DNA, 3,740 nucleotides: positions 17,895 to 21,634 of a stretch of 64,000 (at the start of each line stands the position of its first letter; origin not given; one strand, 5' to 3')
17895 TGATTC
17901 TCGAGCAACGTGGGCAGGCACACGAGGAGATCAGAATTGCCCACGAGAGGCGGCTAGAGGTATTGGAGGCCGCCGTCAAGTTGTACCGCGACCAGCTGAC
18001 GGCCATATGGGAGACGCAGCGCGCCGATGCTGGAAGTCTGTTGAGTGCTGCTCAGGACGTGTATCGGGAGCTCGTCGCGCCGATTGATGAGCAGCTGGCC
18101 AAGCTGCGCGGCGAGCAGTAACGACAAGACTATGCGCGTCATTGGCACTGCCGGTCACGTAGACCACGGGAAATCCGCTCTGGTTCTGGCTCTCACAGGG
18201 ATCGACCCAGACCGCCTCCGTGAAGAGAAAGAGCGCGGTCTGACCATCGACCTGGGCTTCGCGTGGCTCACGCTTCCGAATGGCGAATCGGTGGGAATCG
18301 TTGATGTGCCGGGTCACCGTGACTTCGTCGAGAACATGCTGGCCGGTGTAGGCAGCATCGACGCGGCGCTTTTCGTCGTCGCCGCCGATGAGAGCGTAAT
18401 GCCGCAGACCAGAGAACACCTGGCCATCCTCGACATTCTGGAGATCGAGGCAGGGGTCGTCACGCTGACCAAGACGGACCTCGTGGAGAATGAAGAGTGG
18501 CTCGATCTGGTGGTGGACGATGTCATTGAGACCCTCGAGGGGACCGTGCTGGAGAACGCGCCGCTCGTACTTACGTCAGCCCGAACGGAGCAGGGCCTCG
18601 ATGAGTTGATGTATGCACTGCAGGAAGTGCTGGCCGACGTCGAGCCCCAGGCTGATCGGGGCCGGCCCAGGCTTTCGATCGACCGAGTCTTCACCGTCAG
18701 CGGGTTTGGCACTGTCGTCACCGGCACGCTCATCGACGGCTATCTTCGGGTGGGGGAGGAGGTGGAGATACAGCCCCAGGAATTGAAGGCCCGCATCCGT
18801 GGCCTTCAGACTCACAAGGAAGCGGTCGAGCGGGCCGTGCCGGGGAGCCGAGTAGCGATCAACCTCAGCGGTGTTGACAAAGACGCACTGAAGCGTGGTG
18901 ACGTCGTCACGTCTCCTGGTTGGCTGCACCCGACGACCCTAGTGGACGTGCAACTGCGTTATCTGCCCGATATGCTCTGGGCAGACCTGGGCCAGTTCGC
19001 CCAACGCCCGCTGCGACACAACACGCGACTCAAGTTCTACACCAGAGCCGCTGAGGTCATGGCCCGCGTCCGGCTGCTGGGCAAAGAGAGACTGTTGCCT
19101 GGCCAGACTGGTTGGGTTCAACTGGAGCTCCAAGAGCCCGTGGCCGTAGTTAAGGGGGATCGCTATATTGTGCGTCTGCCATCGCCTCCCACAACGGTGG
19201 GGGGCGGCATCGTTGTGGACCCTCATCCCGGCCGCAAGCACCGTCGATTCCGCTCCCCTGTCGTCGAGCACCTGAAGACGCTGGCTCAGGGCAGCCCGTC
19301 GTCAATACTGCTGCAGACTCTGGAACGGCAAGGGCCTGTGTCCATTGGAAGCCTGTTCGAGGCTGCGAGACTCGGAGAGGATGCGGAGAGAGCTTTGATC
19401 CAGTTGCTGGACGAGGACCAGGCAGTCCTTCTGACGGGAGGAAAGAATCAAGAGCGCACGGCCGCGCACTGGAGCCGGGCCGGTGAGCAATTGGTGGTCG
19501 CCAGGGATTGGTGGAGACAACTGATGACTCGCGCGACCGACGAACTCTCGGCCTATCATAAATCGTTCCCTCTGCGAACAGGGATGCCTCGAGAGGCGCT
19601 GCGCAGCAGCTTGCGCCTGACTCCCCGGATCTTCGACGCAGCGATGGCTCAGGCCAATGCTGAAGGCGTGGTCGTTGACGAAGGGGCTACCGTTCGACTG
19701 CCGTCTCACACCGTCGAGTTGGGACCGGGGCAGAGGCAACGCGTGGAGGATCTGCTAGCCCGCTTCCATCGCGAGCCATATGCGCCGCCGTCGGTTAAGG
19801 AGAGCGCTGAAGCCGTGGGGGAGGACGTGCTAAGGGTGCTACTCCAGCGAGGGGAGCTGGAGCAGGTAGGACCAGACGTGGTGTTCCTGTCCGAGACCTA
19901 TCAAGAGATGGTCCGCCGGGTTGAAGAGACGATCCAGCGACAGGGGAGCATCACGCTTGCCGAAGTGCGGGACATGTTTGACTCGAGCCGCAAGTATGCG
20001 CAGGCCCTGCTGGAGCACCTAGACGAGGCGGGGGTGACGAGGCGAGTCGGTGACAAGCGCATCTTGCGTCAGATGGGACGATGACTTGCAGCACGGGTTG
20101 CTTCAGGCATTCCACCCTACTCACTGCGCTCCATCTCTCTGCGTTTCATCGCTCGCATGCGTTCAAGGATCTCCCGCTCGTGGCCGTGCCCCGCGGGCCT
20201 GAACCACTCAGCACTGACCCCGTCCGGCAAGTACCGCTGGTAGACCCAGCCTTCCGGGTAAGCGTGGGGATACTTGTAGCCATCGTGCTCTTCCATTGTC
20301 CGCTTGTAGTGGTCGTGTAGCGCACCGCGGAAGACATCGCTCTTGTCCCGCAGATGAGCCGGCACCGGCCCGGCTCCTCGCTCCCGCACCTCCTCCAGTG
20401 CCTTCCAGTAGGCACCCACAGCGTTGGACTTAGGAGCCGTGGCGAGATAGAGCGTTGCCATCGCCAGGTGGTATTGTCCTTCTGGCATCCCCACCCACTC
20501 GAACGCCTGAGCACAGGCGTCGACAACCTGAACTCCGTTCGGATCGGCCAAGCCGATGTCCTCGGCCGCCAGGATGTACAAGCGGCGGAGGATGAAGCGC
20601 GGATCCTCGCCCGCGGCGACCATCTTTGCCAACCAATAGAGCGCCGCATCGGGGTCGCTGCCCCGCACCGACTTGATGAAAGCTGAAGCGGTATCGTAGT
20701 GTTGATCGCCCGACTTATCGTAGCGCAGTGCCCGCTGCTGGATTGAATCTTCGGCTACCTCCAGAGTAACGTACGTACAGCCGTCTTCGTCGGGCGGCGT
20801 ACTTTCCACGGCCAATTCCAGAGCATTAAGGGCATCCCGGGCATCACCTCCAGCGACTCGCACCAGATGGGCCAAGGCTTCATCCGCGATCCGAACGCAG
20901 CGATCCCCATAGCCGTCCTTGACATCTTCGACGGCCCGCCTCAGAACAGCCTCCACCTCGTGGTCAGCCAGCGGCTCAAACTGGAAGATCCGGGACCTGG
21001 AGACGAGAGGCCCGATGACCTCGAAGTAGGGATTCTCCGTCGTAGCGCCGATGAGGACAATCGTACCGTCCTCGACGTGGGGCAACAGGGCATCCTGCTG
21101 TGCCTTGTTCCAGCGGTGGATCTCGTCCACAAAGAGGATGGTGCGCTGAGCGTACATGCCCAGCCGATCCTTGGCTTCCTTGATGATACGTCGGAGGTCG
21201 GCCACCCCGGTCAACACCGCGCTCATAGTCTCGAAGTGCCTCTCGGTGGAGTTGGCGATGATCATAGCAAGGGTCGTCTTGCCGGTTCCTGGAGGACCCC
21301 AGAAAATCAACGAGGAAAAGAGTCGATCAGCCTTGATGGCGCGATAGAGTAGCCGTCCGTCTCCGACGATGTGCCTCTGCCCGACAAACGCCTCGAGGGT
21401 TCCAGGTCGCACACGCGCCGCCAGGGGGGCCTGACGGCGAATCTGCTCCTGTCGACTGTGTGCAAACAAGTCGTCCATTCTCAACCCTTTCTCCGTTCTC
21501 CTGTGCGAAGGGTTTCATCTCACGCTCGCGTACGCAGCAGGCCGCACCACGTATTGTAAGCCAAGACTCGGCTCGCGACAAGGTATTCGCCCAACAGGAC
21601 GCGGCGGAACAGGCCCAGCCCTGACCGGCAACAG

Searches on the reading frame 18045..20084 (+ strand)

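Call 64: search_protein_families(library=pfam, proteins=[window:18045-20084:+], max_evalue=0.00001)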
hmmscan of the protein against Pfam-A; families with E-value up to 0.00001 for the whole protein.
window:18045-20084:+ (679 aa): 5 families
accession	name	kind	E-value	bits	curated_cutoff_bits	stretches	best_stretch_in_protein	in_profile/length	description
PF00009.33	GTP_EFTU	-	9.9e-32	110.5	26.5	1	29-196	2-186/188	Elongation factor Tu GTP binding domain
PF09107.17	SelB-wing_3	-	1.1e-19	70.1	23.2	1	630-674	3-47/47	Elongation factor SelB, winged helix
PF09106.17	SelB-wing_2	-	1.8e-14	54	22.3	1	499-552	2-57/57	Elongation factor SelB, winged helix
PF03144.31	GTP_EFTU_D2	-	8.7e-14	52.1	30.3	1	222-289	1-73/73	Elongation factor Tu domain 2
PF25461.1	Beta-barrel_SelB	-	2.2e-13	50.7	27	1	319-395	10-78/80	Selenocysteine-specific elongation factor, beta-barrel domain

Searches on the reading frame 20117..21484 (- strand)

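Call 64: search_protein_families(library=pfam, proteins=[window:20117-21484:-], max_evalue=0.00001)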
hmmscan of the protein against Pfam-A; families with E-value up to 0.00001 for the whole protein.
window:20117-21484:- (455 aa): 5 families
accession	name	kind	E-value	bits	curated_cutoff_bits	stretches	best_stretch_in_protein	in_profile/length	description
PF12002.13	MgsA_C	-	6.7e-58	195.7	27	1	275-446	1-166/167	MgsA AAA+ ATPase C terminal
PF16193.11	AAA_assoc_2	-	1.2e-29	102.8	34.3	1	196-274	4-81/81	AAA C-terminal domain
PF05496.18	RuvB_N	-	9.4e-17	61.7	27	1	25-145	1-117/159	Holliday junction DNA helicase RuvB P-loop domain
PF00004.35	AAA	-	1.1e-15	58.6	21.2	1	59-165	1-124/131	ATPase family associated with various cellular activities (AAA)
PF07728.20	AAA_5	-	1.1e-06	29.2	22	1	59-147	2-100/139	AAA domain (dynein-related subfamily)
